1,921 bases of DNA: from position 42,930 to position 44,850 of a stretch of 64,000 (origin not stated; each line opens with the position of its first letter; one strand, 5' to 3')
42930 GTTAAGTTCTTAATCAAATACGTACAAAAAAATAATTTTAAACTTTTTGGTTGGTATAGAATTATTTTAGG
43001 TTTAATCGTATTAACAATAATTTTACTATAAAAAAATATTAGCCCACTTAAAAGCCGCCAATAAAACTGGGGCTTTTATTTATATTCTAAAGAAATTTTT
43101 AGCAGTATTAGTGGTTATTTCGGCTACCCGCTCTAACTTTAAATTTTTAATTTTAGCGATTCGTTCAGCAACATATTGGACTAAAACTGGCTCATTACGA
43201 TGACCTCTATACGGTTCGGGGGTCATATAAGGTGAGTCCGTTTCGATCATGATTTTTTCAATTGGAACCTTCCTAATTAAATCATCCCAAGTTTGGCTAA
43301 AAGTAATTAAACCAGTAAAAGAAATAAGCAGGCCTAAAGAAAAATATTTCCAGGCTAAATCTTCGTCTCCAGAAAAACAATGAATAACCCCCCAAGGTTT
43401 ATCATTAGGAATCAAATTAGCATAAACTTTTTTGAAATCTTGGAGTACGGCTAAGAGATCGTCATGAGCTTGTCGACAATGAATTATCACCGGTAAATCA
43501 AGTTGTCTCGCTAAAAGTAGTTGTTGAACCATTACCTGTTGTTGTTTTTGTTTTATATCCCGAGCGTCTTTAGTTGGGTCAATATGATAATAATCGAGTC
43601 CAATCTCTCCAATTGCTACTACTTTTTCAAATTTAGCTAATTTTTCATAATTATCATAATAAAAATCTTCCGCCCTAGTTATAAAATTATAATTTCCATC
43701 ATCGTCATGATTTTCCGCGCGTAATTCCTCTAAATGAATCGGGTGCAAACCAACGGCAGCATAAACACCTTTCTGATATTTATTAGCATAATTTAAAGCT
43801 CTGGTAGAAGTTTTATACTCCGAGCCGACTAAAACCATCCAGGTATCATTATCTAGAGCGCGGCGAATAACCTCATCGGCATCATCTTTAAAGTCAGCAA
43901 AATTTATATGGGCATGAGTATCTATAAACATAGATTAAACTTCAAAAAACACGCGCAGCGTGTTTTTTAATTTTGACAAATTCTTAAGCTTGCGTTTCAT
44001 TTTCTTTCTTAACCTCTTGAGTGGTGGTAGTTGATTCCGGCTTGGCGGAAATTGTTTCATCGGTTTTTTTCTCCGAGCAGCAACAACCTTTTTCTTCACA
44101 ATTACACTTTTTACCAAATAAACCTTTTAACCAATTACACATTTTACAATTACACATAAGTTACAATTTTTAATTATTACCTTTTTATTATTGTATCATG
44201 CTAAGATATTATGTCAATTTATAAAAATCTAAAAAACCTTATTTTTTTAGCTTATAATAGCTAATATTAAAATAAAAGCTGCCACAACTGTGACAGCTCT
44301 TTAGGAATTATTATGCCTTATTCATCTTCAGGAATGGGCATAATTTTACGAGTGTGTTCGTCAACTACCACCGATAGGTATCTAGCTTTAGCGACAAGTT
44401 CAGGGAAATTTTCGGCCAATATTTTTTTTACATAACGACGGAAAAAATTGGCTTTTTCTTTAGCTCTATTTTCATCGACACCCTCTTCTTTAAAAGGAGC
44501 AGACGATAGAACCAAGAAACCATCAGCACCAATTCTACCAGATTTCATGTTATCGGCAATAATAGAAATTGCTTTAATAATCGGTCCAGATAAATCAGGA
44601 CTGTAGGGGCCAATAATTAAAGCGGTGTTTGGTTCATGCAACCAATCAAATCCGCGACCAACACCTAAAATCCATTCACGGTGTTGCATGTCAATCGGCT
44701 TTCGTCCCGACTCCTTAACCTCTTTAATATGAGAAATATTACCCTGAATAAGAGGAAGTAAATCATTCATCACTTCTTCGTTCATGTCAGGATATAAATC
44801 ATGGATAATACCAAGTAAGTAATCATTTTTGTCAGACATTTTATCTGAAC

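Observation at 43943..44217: Unannotated stand-alone unit: near-consensus promoter, Cys-rich 57-codon sORF with a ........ repeat, then a hairpin/U-tract 12 nt before tatD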

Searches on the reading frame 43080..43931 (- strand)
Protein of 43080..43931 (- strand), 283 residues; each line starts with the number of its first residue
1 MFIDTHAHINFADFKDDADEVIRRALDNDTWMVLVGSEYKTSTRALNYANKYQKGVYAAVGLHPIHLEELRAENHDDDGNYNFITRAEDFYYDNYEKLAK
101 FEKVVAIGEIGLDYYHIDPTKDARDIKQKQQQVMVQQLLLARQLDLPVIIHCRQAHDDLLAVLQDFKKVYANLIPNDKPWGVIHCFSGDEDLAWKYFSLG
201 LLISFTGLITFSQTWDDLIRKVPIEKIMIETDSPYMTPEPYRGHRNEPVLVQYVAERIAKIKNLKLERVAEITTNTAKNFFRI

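Call 5: search_protein_families(library=pfam, proteins=[window:43080-43931:-], max_evalue=1)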
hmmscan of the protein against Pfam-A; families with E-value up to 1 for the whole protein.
window:43080-43931:- (283 aa): 2 families
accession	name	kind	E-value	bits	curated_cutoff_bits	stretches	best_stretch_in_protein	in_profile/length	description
PF01026.27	TatD_DNase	-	4.3e-75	252.8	27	1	3-282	1-253/253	TatD related DNase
PF05226.16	CHASE2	-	0.21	11.5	26.3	1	7-67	104-148/257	CHASE2 domain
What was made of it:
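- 43080..43931 (-): tatD (283 aa TatD-family metal-dependent nuclease/hydrolase), the invariant downstream partner. Pfam TatD_DNase, E = 4.3e-75 (call 5).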

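Call 40: find_homologous_proteins(query=window:43080-43931:-, max_evalue=1e-20)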
Query window:43080-43931:- (283 aa): 7958 proteins with E <= 1e-20 among 8000 candidates; the best 120 are listed.
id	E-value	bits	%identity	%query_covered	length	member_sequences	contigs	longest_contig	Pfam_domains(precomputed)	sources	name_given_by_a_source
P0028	1.1e-178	611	92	100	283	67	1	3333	PF01026.28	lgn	-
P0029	6.3e-167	572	86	100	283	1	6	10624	PF01026.28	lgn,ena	-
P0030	1.8e-163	561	84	100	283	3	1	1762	PF01026.28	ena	-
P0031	5.1e-159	546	83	100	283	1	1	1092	PF01026.28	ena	-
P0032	7.0e-159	546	81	100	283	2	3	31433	PF01026.28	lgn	-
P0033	4.8e-158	543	80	100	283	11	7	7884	PF01026.28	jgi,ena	jgi:TatD DNase family protein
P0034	6.8e-158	542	80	100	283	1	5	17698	PF01026.28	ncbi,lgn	-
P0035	5.3e-155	533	80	100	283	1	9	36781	PF01026.28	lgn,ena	-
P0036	1.3e-153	528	78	100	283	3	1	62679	PF01026.28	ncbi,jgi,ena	-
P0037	1.7e-152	525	77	100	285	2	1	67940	PF01026.28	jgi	jgi:TatD DNase family protein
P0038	2.8e-152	524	77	100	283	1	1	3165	PF01026.28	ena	-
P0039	1.1e-151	522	77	100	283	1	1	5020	PF01026.28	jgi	-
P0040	1.2e-151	522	77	100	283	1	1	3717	PF01026.28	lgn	-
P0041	1.7e-151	521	78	100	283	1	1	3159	PF01026.28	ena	-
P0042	2.6e-151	521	78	100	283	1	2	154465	PF01026.28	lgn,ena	-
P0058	3.4e-150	517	78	100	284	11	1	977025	PF01026.28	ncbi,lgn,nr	ncbi:MAG: TatD family hydrolase [Candidatus Falkowbacteria bacterium]|nr:MAG: TatD family hydrolase 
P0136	2.0e-147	508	75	100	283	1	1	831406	PF01026.28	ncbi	-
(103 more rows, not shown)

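Call 41: find_encoding_contigs(protein=P0058, flank=3000, max_places=2)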
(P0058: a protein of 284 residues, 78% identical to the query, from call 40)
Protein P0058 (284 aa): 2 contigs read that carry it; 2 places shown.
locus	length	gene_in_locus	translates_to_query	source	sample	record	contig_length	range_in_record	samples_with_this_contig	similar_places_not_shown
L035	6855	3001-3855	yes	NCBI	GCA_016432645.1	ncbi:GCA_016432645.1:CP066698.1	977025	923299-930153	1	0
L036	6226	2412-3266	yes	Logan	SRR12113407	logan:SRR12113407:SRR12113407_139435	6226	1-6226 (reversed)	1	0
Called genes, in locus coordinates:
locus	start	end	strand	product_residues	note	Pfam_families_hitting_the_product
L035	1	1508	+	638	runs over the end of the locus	PF00012:HSP70, PF06723:MreB_Mbl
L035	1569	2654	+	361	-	PF00226:DnaJ, PF01556:DnaJ_C, PF00684:DnaJ_CXXCXGXG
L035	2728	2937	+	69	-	-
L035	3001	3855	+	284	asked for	PF01026:TatD_DNase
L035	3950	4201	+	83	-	PF09527:ATPase_gene1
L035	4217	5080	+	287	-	PF00119:ATP-synt_A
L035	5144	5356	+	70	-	PF00137:ATP-synt_C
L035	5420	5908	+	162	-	-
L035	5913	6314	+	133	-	PF00213:OSCP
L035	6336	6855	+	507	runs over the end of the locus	PF02874:ATP-synt_ab_N, PF00006:ATP-synt_ab, PF00306:ATP-synt_ab_C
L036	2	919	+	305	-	?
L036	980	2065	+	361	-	PF00226:DnaJ, PF01556:DnaJ_C, PF00684:DnaJ_CXXCXGXG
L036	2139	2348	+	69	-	-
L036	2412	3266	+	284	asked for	PF01026:TatD_DNase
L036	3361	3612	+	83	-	PF09527:ATPase_gene1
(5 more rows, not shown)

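Call 42: find_encoding_contigs(protein=P0136, flank=3000, max_places=2)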
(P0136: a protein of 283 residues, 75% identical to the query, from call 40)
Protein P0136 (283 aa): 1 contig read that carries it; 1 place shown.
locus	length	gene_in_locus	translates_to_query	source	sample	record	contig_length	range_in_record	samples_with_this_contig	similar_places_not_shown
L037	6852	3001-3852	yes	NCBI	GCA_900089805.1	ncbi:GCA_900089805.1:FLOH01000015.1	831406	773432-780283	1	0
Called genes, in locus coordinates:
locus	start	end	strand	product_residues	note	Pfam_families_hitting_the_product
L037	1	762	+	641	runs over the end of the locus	PF00012:HSP70, PF06723:MreB_Mbl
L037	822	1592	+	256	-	PF02129:Peptidase_S15, PF12146:Hydrolase_4, PF00561:Abhydrolase_1, PF12697:Abhydrolase_6 (weak), PF20408:Abhydrolase_11 (faint), PF00326:Peptidase_S9, PF10142:PhoPQ_related (weak), PF12146:Hydrolase_4 (weak), +1 more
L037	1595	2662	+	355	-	PF00226:DnaJ, PF01556:DnaJ_C, PF00684:DnaJ_CXXCXGXG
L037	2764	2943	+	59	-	-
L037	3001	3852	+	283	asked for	PF01026:TatD_DNase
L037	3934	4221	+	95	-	-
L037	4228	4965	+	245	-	PF00119:ATP-synt_A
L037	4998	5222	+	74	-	PF00137:ATP-synt_C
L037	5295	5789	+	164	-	-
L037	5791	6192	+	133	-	PF00213:OSCP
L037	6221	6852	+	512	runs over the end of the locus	PF02874:ATP-synt_ab_N, PF00006:ATP-synt_ab, PF00306:ATP-synt_ab_C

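Call 67: search_protein_families(library=padloc, proteins=[L035:2728-2934:+], max_evalue=1)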
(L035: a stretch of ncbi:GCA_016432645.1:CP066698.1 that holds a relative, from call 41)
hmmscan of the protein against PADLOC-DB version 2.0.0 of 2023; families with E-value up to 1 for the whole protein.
L035:2728-2934:+ (69 aa): 0 families

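Call 68: search_protein_families(library=phrogs, proteins=[L035:2728-2934:+, L037:2764-2940:+], max_evalue=1)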
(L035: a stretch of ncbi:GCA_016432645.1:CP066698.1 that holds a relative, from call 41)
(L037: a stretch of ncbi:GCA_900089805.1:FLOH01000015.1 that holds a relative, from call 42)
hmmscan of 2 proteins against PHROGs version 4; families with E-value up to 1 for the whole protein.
L035:2728-2934:+ (69 aa): 0 families

L037:2764-2940:+ (59 aa): 0 families

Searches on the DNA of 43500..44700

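Call 4: search_rna_families(source=window, start=43500, end=44700, threshold=evalue, max_evalue=10)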
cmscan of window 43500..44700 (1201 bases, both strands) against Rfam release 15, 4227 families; matches with E-value up to 10: 9.
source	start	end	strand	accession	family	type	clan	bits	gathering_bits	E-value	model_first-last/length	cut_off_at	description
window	43898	43971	+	RF00513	Trp_leader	Cis-reg; leader;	-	19.4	41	0.53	1-100/100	no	Tryptophan operon leader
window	44373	44523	-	RF02157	NPPA-AS1_2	Gene; lncRNA;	-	17.5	60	5.5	1-150/150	no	NPPA antisense RNA 1 conserved region 2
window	43774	43809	+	RF00355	snoR28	Gene; snRNA; snoRNA; CD-box;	-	16.7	45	7.8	39-75/78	no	Small nucleolar RNA snoR28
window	44447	44524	-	RF03306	mir-3923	Gene; miRNA;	-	16.6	94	7.4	1-83/83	no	mir-3923 microRNA precursor family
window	44220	44292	-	RF01456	VrrA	Gene; antisense;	-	16.2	50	8.2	1-140/140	no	Vibrio regulatory RNA of OmpA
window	44239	44300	-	RF02527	SSRC38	Gene; sRNA;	-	15.3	80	8.1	1-166/166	no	Streptococcus sRNA SSRC38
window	43944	44003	-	RF01394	isrK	Gene; sRNA;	-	14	50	3.6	1-77/77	no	isrK Hfq binding RNA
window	43896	43968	+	RF01394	isrK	Gene; sRNA;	-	13.2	50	5.8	1-77/77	no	isrK Hfq binding RNA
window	44286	44309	+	RF00066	U7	Gene; snRNA;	-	12.9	34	9.3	1-62/62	no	U7 small nuclear RNA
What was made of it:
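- No Rfam leader matches above noise (call 4). There is no Rfam hit (call 4).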
